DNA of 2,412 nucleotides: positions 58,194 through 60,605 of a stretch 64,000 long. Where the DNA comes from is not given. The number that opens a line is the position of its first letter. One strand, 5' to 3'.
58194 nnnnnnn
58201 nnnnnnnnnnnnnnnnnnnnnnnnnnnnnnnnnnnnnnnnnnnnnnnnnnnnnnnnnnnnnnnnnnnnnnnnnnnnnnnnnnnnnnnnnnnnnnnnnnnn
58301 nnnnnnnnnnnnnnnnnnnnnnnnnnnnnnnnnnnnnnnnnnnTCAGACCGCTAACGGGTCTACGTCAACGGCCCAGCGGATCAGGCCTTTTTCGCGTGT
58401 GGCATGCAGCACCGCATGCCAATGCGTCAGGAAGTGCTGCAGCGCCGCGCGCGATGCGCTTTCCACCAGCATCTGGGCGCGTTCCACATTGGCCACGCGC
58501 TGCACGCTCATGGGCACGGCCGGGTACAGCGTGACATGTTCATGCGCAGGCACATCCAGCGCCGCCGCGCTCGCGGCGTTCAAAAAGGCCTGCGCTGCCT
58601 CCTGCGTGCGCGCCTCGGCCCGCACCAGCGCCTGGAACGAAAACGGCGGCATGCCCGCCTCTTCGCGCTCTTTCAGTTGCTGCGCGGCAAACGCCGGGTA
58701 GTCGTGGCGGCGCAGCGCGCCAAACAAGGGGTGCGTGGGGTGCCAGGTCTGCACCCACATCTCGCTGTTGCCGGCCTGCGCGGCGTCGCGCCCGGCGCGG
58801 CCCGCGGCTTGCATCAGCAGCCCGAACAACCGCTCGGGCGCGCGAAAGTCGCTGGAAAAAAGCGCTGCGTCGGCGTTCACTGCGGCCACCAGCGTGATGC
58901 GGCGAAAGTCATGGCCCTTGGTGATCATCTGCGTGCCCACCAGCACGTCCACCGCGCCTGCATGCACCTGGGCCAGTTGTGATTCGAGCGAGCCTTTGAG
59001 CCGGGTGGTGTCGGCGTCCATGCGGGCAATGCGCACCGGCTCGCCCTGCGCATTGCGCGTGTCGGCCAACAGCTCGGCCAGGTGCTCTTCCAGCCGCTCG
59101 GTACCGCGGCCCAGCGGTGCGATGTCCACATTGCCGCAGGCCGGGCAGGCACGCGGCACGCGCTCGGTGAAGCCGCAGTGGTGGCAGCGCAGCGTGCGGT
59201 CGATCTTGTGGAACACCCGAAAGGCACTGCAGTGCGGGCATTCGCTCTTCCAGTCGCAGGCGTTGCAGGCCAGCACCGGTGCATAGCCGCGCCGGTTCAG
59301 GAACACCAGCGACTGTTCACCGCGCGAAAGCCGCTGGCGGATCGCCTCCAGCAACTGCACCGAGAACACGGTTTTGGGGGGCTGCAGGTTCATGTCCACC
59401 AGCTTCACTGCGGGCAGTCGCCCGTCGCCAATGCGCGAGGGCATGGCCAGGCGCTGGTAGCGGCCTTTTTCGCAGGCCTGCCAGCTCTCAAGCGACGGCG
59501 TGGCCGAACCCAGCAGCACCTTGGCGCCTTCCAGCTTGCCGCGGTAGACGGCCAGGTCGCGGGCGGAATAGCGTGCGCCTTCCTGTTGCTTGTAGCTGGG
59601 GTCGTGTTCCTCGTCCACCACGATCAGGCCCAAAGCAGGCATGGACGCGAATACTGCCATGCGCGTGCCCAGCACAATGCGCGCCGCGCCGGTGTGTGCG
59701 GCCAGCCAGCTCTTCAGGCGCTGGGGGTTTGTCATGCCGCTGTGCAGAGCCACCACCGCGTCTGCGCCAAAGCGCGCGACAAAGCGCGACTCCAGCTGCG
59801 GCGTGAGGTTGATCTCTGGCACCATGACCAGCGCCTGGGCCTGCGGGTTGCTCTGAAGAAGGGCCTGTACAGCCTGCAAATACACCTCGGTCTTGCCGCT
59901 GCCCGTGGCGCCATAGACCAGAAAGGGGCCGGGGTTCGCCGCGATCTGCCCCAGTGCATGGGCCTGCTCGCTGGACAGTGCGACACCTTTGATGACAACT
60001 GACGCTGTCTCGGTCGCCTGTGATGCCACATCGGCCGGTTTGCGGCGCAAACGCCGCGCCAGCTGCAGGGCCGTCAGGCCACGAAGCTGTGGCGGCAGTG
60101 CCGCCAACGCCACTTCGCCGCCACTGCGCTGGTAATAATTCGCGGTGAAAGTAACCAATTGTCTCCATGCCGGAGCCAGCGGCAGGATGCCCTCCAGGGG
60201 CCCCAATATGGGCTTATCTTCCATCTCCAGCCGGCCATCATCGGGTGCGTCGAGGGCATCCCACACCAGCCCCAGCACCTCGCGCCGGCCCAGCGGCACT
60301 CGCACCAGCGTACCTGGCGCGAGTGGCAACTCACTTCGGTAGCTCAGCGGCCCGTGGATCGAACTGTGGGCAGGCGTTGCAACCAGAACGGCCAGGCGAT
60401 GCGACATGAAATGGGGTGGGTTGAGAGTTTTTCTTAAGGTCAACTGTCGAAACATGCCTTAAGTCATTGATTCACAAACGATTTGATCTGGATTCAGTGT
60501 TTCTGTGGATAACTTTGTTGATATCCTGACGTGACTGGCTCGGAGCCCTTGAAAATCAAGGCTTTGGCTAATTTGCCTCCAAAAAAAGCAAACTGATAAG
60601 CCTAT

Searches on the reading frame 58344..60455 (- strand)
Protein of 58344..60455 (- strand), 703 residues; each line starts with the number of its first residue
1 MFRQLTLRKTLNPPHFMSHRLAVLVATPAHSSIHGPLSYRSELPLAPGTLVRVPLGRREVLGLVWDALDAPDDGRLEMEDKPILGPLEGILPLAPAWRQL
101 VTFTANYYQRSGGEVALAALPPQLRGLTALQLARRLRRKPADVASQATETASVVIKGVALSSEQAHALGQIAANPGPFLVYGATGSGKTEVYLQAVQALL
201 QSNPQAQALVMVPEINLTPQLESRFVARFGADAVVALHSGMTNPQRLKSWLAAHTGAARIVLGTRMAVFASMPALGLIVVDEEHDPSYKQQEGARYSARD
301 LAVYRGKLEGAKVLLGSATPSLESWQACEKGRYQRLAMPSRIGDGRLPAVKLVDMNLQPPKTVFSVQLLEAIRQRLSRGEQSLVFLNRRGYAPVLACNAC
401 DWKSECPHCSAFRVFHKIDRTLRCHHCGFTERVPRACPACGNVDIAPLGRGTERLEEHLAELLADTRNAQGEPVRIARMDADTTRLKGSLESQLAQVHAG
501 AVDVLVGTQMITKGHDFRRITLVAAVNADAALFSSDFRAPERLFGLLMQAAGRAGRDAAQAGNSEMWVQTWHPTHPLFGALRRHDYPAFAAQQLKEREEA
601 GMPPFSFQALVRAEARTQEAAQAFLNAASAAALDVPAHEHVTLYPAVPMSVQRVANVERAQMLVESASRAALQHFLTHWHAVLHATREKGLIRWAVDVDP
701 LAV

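Call 5: search_protein_families(library=pfam, proteins=[window:58344-60455:-], max_evalue=0.01)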
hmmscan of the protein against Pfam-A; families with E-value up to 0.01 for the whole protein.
window:58344-60455:- (703 aa): 7 families
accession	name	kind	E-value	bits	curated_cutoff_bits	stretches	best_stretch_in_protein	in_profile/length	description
PF00270.35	DEAD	-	7e-18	65.4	26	1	164-323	4-162/167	DEAD/DEAH box helicase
PF18074.6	PriA_C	-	4.9e-17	63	26.9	1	604-700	1-95/95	Primosomal protein N C-terminal domain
PF04851.21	ResIII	-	3.3e-13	50.3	22.5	1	160-320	4-162/164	Type III restriction enzyme, res subunit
PF17764.6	PriA_3primeBD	-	1.4e-11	44.5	22.7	1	23-121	2-96/96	3'DNA-binding domain (3'BD)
PF00271.37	Helicase_C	-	4.8e-09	36.9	23.5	1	460-556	31-108/110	Helicase conserved C-terminal domain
PF18319.7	Zn_ribbon_PriA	-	6.4e-09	36.1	26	1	406-432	1-27/27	PriA DNA helicase Cys-rich region (CRR) domain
PF21445.3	ADDB_N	-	0.00029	20.5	26.6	1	179-234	1-56/290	ADDB, N-terminal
